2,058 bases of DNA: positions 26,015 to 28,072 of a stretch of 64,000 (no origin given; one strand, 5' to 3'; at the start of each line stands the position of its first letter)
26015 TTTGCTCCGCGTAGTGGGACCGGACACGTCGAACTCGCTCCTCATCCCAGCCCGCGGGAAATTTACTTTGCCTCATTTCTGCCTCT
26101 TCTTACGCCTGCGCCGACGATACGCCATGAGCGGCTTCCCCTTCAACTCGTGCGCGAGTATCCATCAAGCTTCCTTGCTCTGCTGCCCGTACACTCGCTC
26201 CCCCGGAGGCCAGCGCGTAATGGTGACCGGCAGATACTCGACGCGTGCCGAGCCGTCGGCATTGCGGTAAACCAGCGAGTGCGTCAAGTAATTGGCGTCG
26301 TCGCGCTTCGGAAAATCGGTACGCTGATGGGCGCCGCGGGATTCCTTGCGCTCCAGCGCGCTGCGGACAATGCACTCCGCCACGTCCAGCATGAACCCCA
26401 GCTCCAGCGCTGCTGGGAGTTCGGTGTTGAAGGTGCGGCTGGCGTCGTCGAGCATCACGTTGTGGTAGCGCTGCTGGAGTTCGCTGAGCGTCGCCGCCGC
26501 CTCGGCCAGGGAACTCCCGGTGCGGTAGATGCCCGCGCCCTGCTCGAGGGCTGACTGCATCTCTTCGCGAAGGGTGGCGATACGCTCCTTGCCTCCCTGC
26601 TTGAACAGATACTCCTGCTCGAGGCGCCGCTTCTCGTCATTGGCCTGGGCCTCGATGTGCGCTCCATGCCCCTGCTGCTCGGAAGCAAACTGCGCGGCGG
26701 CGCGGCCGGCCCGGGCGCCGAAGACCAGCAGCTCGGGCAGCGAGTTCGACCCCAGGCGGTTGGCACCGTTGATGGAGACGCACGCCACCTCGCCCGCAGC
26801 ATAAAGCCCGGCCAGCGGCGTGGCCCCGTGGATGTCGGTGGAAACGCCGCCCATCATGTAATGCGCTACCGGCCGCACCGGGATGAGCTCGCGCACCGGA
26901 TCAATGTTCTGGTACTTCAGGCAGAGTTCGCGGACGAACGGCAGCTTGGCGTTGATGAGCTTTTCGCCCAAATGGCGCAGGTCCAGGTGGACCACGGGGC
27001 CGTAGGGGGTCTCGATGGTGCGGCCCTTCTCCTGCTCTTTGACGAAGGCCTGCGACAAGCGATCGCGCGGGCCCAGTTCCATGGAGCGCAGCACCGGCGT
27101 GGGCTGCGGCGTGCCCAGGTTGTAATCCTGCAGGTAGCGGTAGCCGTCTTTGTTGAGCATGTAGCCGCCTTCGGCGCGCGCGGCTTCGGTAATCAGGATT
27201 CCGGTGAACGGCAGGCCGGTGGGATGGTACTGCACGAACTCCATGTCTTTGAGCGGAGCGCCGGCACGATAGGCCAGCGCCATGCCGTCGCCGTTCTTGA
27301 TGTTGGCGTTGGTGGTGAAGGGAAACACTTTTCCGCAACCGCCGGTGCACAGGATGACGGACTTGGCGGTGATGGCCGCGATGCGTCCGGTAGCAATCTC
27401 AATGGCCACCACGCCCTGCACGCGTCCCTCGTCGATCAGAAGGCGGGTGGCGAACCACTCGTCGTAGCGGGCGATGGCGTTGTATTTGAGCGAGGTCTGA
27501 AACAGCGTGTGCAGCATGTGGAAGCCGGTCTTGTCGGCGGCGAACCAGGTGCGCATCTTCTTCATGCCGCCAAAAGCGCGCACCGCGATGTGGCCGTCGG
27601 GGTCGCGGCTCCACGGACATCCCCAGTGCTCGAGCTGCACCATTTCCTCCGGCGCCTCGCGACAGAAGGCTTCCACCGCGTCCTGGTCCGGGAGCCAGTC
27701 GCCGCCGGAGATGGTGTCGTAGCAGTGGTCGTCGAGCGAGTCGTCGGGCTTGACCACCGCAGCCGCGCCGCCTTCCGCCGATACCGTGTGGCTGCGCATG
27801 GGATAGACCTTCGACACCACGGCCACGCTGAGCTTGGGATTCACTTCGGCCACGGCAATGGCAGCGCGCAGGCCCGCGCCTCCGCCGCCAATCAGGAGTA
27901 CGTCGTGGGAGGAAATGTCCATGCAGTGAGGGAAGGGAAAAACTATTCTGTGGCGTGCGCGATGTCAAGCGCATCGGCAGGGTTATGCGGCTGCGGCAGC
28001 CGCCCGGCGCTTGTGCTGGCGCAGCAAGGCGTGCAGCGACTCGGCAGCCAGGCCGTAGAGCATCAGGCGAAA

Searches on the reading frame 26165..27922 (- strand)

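Call 3: search_protein_families(library=pfam, proteins=[window:26165-27922:-], max_evalue=0.01)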
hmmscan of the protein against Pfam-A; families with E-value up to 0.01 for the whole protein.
window:26165-27922:- (585 aa): 5 families
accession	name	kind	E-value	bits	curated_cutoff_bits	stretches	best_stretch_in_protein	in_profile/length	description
PF00890.30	FAD_binding_2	-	6.1e-111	372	20.4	1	7-395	1-414/414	FAD binding domain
PF02910.25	Succ_DH_flav_C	-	5.3e-43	146.5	20.8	1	452-578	1-130/130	Fumarate reductase flavoprotein C-term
PF07992.20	Pyr_redox_2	-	0.00025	21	26.1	0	7-142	2-58/291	Pyridine nucleotide-disulphide oxidoreductase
PF01266.30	DAO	-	0.0005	20.1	27.9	1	7-134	1-114/353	FAD dependent oxidoreductase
PF03486.20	HI0933_like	-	0.0026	17.7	50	0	7-38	2-31/244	HI0933-like protein Rossmann domain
